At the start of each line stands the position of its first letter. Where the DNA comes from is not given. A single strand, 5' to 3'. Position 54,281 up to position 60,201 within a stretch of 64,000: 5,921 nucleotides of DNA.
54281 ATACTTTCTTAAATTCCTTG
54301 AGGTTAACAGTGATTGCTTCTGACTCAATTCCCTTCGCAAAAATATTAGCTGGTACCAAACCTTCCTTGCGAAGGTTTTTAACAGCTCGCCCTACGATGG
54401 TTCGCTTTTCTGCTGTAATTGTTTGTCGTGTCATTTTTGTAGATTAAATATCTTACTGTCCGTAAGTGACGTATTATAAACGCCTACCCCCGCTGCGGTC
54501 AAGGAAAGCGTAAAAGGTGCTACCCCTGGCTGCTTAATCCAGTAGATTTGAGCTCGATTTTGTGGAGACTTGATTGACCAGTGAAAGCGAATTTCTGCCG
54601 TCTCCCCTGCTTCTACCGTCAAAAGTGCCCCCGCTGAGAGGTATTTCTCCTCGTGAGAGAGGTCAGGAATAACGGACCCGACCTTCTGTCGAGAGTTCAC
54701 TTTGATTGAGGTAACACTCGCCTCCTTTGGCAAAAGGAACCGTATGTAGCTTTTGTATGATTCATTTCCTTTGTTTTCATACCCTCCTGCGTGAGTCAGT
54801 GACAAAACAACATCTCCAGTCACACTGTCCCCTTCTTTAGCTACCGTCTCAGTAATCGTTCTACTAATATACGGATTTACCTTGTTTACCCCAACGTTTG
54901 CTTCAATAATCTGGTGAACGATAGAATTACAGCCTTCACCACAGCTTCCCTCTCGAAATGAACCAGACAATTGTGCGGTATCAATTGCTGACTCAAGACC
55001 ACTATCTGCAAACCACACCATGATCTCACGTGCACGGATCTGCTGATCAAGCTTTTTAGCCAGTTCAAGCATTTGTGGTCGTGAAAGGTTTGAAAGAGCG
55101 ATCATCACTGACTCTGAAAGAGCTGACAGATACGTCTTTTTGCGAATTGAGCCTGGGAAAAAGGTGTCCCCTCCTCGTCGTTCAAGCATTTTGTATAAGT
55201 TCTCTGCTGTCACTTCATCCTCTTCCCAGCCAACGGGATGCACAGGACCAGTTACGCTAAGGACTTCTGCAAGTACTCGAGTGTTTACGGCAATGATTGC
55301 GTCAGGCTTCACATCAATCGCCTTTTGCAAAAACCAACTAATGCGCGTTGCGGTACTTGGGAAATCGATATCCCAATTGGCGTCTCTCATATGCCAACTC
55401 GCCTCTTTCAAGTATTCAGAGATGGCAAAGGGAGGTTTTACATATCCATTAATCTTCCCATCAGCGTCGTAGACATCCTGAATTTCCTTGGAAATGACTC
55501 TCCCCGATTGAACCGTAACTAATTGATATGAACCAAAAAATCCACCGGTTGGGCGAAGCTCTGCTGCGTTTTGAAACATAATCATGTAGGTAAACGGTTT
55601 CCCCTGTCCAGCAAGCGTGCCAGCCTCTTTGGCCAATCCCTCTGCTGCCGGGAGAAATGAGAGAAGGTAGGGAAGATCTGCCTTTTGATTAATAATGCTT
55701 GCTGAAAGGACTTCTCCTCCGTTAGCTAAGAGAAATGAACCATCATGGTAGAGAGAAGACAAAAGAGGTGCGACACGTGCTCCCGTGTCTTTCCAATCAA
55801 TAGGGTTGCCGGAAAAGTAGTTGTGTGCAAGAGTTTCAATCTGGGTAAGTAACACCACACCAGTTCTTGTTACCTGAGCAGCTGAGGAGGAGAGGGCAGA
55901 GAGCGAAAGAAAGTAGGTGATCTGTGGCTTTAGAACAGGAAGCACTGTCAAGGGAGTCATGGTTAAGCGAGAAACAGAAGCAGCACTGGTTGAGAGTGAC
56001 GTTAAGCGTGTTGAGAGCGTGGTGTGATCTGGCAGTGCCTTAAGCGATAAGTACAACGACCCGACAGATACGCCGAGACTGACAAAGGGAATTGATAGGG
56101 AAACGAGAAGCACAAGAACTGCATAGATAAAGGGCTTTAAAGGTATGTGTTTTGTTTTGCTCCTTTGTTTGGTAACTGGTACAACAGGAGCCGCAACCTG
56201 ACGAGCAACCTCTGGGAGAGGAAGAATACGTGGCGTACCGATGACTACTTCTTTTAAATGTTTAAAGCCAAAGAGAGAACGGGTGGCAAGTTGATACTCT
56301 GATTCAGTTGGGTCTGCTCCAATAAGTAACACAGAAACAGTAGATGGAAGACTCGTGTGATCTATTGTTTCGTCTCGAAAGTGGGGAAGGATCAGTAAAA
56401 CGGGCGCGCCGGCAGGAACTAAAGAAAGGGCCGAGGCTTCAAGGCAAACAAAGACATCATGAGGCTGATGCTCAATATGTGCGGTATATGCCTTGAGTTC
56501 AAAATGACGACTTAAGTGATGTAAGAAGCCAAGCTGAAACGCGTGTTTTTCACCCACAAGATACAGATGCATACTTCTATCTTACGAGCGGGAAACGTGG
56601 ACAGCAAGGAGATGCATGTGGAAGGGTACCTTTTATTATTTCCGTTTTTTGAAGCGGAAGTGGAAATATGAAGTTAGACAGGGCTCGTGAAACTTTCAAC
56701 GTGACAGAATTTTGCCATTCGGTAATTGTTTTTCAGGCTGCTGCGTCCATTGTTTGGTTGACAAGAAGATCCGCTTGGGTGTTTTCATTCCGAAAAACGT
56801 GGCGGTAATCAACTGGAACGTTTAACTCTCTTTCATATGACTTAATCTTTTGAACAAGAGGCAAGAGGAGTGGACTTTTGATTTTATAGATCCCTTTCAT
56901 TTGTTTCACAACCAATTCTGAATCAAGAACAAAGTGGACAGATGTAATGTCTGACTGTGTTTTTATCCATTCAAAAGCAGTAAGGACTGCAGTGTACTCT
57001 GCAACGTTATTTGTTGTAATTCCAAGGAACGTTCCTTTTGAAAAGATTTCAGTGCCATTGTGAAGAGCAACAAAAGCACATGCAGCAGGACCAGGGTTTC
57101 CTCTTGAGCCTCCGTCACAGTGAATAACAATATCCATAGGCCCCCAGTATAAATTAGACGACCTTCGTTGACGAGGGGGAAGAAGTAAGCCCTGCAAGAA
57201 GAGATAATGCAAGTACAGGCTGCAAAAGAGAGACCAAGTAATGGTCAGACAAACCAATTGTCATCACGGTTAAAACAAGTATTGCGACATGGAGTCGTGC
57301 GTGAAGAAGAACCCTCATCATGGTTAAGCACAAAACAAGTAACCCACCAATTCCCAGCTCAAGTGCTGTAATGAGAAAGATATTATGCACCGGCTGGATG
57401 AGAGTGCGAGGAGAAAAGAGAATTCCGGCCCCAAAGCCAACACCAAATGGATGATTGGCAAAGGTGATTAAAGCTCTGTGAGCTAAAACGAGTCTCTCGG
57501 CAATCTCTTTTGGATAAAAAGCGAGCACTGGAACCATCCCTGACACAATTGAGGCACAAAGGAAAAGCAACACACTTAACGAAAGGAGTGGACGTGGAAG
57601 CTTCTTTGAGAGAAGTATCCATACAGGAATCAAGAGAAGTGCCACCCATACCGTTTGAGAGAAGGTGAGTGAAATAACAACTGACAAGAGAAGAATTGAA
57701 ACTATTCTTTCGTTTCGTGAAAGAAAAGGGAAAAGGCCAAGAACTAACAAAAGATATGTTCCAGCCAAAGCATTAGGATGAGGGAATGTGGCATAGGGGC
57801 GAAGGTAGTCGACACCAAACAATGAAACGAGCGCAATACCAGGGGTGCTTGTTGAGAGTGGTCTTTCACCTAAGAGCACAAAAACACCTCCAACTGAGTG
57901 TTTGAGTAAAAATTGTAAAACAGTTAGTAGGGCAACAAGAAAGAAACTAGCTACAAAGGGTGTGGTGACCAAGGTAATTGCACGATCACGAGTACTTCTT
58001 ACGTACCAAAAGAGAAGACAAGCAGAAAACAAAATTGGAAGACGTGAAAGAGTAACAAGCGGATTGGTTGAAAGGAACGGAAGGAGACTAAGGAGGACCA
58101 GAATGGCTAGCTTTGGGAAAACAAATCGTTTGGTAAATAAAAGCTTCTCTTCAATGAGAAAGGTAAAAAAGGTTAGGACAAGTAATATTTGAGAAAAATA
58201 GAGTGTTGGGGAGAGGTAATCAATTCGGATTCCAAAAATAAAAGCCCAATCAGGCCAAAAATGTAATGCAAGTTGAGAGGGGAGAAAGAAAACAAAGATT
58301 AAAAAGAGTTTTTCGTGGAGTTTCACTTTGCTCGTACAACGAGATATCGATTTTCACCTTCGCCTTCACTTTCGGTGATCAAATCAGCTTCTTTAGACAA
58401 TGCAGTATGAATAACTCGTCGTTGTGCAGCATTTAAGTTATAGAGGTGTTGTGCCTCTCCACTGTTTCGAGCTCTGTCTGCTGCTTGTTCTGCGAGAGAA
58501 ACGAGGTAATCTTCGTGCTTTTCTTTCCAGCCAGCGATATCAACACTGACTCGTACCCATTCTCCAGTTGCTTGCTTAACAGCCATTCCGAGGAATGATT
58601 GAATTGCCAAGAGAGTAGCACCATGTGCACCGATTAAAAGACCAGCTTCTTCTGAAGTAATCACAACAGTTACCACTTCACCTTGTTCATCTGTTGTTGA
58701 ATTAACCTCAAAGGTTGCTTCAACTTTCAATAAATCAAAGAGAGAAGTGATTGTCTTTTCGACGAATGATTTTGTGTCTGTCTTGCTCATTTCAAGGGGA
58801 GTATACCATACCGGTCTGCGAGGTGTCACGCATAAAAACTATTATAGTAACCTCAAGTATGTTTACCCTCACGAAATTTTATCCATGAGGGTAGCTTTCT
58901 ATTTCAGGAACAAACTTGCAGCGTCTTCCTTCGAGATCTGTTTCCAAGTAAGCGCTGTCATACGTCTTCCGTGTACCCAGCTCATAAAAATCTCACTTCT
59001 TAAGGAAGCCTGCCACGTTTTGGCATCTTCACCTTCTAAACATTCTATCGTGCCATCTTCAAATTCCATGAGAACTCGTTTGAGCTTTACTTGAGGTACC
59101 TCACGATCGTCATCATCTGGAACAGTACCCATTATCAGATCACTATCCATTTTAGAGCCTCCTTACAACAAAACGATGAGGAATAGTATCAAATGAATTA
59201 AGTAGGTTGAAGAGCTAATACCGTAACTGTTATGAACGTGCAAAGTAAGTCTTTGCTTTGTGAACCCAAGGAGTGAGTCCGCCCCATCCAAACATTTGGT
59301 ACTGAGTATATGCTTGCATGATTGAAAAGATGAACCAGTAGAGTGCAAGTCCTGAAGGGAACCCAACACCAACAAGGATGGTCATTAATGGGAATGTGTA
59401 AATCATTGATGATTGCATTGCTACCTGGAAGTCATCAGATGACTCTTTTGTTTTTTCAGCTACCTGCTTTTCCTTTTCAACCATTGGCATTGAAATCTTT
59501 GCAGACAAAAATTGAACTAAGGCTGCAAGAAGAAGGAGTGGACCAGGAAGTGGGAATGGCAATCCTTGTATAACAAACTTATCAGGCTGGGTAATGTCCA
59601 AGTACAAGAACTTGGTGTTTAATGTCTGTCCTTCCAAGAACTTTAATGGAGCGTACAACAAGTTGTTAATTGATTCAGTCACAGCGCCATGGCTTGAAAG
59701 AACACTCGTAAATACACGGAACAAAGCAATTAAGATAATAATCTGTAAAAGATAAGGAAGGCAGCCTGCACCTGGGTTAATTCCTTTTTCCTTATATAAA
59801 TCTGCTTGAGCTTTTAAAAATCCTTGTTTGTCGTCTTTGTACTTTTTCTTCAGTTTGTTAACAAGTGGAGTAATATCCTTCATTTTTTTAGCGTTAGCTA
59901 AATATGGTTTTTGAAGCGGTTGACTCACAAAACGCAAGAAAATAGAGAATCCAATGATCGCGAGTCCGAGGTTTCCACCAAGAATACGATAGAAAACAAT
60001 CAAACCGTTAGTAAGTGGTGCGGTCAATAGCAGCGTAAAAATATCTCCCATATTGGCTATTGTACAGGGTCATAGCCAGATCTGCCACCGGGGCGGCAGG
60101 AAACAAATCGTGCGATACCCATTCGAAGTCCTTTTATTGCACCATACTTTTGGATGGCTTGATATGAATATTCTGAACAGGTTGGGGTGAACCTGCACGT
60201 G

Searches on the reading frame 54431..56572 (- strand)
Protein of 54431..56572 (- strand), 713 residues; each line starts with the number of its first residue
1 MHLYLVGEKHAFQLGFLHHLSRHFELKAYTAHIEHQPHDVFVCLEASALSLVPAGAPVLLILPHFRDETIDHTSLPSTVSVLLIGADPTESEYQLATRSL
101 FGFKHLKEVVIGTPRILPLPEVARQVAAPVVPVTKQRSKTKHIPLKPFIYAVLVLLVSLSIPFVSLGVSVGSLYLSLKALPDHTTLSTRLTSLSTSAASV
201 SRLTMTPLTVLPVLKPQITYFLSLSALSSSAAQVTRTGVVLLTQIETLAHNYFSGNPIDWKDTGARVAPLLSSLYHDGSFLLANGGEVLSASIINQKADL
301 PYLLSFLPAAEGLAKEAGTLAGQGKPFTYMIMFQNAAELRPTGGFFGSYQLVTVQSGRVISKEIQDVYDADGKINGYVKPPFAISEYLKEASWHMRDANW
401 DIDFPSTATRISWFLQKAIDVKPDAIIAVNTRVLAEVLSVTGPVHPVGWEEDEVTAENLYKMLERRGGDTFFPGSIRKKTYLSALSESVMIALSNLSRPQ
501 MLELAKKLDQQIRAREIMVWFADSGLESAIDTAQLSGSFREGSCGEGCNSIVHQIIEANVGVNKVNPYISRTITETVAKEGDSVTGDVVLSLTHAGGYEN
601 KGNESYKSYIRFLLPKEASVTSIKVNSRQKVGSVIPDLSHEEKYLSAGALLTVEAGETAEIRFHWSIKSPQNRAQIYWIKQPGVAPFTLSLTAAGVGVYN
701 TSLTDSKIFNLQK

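Call 3: search_protein_families(library=pfam, proteins=[window:54431-56572:-], max_evalue=0.01)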
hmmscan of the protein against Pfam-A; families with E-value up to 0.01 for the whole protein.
window:54431-56572:- (713 aa): 1 family
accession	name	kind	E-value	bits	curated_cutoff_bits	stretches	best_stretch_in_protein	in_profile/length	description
PF13196.11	DUF4012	-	5.6e-23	82.5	28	1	327-465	4-141/144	Protein of unknown function (DUF4012)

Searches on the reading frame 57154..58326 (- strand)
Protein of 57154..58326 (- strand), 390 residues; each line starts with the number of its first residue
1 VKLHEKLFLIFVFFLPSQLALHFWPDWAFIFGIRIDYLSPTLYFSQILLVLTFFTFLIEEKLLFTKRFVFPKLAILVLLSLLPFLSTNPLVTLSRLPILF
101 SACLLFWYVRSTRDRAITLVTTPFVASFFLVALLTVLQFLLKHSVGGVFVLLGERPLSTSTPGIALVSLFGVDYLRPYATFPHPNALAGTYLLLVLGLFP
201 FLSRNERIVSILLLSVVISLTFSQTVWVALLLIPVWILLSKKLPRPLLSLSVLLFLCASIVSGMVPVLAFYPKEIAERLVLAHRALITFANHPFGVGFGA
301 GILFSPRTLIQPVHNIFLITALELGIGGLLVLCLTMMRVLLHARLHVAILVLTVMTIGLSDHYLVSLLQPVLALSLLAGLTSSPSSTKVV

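Call 71: search_protein_families(library=pfam, proteins=[window:57154-58326:-], max_evalue=0.001)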
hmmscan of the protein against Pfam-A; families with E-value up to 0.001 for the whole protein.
window:57154-58326:- (390 aa): 1 family
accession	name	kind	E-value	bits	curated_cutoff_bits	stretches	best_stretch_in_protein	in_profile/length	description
PF04932.20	Wzy_C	-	1.4e-07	31.9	31.7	1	210-332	2-148/149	O-Antigen ligase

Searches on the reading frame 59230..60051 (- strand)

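Call 71: search_protein_families(library=pfam, proteins=[window:59230-60051:-], max_evalue=0.001)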
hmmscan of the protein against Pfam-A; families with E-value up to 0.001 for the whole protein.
window:59230-60051:- (273 aa): 1 family
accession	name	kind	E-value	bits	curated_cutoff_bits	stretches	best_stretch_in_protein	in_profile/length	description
PF02096.25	60KD_IMP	-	4.2e-39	134.6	35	1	29-252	2-160/163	60Kd inner membrane protein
